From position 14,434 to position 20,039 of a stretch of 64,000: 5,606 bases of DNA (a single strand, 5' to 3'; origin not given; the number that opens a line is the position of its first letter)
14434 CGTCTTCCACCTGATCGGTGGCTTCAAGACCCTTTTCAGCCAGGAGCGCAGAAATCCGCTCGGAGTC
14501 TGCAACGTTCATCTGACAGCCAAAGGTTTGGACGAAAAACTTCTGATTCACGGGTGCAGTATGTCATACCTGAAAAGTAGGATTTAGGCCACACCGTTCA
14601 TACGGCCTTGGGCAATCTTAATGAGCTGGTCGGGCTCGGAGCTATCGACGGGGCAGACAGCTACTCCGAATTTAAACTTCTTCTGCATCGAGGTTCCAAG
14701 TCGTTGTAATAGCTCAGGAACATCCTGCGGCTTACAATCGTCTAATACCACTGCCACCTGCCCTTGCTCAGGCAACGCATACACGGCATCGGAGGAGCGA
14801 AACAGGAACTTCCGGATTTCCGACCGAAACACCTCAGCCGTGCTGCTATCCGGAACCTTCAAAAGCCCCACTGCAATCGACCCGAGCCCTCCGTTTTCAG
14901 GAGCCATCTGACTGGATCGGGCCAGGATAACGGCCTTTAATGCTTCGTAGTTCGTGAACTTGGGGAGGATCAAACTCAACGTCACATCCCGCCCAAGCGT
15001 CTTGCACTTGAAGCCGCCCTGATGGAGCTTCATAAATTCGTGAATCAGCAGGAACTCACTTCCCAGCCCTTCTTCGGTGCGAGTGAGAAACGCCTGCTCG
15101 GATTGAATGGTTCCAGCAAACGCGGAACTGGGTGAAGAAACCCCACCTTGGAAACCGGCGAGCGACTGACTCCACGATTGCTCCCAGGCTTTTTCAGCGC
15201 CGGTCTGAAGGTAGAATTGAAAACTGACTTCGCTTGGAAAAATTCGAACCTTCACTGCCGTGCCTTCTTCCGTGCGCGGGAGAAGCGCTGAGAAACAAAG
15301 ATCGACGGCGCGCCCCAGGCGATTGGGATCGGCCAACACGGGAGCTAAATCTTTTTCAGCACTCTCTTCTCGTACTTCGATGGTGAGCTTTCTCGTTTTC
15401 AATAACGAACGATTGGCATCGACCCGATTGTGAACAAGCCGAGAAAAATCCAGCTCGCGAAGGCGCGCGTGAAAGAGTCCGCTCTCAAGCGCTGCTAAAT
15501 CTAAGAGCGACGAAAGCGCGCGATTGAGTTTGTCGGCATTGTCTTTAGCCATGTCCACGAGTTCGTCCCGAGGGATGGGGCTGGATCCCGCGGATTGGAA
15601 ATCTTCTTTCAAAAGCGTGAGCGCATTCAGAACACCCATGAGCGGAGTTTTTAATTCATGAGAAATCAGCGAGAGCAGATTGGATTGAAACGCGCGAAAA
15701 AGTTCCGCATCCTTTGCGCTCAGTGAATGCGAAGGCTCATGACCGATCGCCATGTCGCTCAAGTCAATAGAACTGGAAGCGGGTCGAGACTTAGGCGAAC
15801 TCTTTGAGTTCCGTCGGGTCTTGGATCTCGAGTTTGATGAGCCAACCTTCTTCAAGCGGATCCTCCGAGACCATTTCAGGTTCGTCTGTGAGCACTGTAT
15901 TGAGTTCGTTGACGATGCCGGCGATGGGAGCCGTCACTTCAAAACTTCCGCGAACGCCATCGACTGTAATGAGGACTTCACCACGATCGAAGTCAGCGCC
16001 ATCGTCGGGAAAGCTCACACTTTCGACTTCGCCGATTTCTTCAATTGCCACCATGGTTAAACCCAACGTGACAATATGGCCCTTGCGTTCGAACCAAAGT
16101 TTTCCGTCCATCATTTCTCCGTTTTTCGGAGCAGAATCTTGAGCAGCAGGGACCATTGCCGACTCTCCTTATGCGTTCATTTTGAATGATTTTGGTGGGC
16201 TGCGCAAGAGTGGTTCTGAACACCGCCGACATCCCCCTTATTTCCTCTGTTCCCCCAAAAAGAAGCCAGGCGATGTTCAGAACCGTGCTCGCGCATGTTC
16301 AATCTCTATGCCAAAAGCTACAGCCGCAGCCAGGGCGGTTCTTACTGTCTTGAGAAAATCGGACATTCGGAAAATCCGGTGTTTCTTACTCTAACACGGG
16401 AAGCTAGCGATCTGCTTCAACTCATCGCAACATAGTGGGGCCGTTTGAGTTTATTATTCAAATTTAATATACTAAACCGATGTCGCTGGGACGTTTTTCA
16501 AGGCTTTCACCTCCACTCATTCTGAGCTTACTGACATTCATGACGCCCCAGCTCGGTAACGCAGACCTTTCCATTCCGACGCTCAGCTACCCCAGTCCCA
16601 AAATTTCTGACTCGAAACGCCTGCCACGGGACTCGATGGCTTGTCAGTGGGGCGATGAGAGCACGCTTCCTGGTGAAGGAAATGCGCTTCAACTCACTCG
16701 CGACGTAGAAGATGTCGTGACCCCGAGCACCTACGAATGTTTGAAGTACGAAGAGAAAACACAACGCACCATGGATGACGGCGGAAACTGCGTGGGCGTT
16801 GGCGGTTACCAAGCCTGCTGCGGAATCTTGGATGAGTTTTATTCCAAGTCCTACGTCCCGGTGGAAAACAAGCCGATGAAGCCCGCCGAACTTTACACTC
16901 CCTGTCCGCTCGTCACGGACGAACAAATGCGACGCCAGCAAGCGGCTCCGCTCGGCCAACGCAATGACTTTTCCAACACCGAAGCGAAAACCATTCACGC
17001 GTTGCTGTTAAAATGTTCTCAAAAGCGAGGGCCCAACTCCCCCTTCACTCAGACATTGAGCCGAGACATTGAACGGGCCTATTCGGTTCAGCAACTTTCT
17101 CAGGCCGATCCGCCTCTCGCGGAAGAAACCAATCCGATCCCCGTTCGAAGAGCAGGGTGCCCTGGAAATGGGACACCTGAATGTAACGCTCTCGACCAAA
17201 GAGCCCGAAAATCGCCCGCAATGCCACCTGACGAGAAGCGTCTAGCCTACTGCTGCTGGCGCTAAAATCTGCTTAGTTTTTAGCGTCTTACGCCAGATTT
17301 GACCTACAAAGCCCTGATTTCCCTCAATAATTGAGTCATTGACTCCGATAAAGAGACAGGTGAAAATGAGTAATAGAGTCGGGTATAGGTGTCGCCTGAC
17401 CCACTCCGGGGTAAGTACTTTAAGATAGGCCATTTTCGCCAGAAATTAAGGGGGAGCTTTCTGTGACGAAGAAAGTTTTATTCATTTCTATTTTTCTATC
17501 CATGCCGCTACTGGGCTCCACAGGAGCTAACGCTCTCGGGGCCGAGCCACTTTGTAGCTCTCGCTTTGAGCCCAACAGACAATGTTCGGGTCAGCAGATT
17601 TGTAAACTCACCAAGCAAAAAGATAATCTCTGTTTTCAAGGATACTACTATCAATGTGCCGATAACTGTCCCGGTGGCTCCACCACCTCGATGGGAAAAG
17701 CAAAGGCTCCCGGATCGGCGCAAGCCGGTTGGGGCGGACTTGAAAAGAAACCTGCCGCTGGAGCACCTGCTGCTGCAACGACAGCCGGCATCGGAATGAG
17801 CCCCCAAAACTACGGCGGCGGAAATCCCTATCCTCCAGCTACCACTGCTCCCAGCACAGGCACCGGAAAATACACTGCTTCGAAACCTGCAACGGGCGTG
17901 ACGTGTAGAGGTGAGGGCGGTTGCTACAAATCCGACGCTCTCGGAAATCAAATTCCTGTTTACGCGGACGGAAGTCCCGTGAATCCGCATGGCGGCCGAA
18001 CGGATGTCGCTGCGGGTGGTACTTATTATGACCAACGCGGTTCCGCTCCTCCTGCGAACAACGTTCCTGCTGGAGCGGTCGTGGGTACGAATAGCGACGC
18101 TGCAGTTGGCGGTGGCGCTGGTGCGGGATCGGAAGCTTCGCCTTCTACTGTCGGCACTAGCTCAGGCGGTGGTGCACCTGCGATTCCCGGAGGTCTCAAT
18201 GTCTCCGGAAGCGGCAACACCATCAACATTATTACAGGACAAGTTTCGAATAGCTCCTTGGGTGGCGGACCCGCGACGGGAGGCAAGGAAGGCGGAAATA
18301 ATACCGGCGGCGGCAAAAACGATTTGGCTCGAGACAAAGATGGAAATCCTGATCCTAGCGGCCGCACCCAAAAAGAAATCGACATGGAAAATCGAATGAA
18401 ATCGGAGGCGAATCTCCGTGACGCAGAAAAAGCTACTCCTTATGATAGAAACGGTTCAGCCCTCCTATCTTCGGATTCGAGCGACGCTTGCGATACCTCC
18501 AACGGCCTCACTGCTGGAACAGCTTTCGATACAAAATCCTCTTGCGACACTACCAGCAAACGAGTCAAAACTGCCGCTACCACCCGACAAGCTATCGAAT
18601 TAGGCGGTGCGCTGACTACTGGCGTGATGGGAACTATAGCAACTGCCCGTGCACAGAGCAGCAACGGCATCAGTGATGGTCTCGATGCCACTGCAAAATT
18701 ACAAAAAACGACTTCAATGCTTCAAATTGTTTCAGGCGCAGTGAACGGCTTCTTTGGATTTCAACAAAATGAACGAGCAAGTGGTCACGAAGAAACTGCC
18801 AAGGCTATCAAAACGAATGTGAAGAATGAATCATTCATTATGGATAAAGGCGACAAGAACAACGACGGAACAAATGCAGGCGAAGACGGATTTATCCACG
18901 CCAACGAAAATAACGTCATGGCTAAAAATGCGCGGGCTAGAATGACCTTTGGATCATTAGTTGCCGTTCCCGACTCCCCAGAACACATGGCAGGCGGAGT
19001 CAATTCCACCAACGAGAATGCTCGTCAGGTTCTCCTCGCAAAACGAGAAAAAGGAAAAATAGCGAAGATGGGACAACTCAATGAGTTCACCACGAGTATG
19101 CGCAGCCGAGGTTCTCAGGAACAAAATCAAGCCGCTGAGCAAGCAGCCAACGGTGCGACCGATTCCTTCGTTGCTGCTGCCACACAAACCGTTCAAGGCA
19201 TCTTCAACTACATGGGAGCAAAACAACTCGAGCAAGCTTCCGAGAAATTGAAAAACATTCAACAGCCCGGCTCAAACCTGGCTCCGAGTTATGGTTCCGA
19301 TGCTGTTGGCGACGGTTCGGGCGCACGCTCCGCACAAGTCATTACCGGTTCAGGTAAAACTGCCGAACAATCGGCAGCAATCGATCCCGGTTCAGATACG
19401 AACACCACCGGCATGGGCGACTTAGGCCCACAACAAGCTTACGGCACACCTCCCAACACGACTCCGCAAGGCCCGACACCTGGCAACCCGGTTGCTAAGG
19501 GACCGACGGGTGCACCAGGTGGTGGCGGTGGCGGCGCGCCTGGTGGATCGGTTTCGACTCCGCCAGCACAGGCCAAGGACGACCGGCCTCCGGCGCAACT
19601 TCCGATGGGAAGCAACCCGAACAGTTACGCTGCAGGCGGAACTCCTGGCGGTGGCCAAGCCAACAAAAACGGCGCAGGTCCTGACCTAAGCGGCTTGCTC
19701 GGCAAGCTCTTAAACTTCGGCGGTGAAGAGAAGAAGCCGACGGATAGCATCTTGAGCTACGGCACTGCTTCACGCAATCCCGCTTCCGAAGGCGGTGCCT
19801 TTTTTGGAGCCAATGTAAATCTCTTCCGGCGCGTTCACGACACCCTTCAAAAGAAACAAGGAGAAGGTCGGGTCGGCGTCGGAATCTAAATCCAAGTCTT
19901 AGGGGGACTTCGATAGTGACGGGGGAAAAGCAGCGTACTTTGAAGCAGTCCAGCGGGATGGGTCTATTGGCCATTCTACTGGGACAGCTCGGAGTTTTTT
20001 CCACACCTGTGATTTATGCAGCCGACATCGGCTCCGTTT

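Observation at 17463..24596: Four-gene, translationally coupled operon of secreted low-complexity proteins with no recognisable family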

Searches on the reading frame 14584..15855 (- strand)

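Call 19: search_protein_families(library=pfam, proteins=[window:14584-15855:-], max_evalue=0.00001)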
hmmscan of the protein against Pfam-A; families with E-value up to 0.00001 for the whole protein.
window:14584-15855:- (423 aa): 1 family
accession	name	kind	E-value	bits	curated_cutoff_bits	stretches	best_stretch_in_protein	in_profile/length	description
PF00512.31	HisKA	-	4.6e-11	43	26.9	1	57-126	2-66/66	His Kinase A (phospho-acceptor) domain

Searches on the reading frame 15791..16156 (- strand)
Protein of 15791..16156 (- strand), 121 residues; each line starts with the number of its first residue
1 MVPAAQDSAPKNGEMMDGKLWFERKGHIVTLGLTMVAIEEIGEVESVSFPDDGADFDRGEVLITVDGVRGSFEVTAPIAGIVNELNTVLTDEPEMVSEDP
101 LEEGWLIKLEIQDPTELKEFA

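Call 19: search_protein_families(library=pfam, proteins=[window:15791-16156:-], max_evalue=0.00001)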
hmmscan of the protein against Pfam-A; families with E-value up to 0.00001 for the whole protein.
window:15791-16156:- (121 aa): 1 family
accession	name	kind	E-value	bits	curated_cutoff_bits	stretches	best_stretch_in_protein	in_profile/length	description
PF01597.25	GCV_H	-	7.5e-23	81.2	22.2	1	20-119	8-108/122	Glycine cleavage H-protein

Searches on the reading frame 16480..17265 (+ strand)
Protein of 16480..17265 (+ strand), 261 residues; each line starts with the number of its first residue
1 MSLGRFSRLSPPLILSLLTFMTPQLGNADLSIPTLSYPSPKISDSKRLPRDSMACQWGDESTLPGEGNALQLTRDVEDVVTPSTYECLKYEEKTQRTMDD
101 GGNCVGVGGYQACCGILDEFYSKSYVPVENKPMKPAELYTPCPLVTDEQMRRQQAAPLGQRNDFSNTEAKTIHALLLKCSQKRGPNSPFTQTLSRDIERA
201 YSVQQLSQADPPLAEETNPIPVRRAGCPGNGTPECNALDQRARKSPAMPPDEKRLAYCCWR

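Call 3: search_protein_families(library=pfam, proteins=[window:16480-17265:+], max_evalue=1)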
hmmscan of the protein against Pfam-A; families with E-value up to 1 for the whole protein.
window:16480-17265:+ (261 aa): 0 families

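Call 4: search_protein_families(library=ncbifam, proteins=[window:16480-17265:+], max_evalue=1)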
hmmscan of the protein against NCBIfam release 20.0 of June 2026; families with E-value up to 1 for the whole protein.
window:16480-17265:+ (261 aa): 0 families
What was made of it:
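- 16480..17265 (+): ORF U (261 aa, 11 Cys, leader-like N-terminus) between gcvH and gene A. Its membership in the system is not supported. No family hit (calls 3, 4).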

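Call 65: search_protein_families(library=phrogs, proteins=[window:16480-17265:+], max_evalue=0.01)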
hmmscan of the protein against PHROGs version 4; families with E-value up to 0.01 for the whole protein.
window:16480-17265:+ (261 aa): 0 families

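Call 66: search_protein_families(library=padloc, proteins=[window:16480-17265:+], max_evalue=0.01)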
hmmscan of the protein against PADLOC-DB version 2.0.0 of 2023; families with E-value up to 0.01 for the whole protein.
window:16480-17265:+ (261 aa): 0 families

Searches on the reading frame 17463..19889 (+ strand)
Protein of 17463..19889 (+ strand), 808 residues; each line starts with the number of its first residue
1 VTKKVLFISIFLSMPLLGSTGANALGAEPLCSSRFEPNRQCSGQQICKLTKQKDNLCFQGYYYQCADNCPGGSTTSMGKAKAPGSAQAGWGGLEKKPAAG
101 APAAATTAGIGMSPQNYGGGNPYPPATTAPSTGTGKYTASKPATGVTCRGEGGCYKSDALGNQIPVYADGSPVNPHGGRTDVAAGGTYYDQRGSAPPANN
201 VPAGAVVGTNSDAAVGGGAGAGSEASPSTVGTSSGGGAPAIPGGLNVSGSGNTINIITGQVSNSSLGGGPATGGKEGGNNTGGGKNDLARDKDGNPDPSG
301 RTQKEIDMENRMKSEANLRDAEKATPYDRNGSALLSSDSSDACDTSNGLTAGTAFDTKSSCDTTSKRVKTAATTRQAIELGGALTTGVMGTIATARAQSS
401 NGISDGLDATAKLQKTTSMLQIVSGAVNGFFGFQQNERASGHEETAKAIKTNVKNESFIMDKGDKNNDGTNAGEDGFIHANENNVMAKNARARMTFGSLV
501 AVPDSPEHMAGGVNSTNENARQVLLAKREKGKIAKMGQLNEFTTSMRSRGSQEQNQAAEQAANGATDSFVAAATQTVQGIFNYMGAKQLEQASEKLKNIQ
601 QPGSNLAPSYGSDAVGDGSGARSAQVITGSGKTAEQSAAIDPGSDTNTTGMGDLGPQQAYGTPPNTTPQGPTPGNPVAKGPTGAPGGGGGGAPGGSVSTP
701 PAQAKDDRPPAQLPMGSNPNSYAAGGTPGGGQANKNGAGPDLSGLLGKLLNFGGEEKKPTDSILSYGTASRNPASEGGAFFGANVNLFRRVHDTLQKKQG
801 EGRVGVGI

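Call 3: search_protein_families(library=pfam, proteins=[window:17463-19889:+], max_evalue=1)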
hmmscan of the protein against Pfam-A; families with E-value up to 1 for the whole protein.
window:17463-19889:+ (808 aa): 0 families

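Call 4: search_protein_families(library=ncbifam, proteins=[window:17463-19889:+], max_evalue=1)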
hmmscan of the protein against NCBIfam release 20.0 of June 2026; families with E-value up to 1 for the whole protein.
window:17463-19889:+ (808 aa): 0 families

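Call 10: list_cluster_members(proteins=[window:17463-19889:+, window:19916-21199:+, window:21196-22848:+, window:22845-24596:+, window:16480-17265:+])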
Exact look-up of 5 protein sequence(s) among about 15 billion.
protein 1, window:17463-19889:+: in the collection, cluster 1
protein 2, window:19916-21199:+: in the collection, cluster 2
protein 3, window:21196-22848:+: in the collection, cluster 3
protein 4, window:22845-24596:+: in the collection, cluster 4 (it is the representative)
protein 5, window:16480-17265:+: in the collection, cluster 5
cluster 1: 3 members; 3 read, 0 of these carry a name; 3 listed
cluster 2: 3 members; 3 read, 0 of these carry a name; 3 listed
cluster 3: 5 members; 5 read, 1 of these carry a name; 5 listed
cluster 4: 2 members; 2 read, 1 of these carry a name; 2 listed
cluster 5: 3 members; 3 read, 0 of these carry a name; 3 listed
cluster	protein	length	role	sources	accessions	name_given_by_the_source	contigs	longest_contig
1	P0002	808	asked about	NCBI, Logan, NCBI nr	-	-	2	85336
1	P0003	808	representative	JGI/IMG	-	-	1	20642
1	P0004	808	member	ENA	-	-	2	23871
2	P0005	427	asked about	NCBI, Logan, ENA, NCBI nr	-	-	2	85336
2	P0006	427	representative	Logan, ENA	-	-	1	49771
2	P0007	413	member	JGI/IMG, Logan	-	-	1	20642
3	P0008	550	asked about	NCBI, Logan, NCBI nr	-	-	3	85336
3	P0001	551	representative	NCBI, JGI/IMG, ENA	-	hypothetical protein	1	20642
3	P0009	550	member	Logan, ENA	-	-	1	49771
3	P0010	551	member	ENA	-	-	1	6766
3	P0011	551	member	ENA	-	-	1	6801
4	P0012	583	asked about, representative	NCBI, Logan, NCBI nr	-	-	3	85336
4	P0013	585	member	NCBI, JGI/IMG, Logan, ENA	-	hypothetical protein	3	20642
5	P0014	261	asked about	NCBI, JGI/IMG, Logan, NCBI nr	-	-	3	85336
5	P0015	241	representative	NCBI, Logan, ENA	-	-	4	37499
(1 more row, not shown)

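Call 65: search_protein_families(library=phrogs, proteins=[window:17463-19889:+], max_evalue=0.01)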
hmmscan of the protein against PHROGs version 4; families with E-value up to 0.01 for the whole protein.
window:17463-19889:+ (808 aa): 0 families

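Call 66: search_protein_families(library=padloc, proteins=[window:17463-19889:+], max_evalue=0.01)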
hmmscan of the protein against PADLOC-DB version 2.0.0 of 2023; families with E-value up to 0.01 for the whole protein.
window:17463-19889:+ (808 aa): 0 families

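Call 100: search_solved_structures(query=A9, max_evalue=1)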
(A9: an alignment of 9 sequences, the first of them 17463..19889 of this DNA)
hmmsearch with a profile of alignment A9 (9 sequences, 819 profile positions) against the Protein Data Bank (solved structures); distinct sequences matched with E-value up to 1: 1.
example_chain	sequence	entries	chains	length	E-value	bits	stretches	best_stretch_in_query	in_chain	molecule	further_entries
5mj3_C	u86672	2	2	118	0.0023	19.9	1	675-746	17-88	ALPHABODY MA12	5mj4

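Call 101: search_protein_families(library=pfam, alignment_id=A9, max_evalue=0.01)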
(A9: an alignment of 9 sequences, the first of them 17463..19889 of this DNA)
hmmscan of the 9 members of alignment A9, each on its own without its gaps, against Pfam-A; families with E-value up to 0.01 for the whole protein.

A. member 1, window:17463-19889:+ (808 aa): 0 families

B. families by the number of members that match (of 9 scanned): 0 families
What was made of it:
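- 17463..19889 (+): Gene A (808 aa), A-type subunit. It has a Sec-type leader (about residues 1-24), a Cys-rich N-terminal stretch, a long Gly-rich disordered region, a helical core (about residues 340-600) and the shared C-terminal module. No Pfam or PDB match (calls 3, 100, 101).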
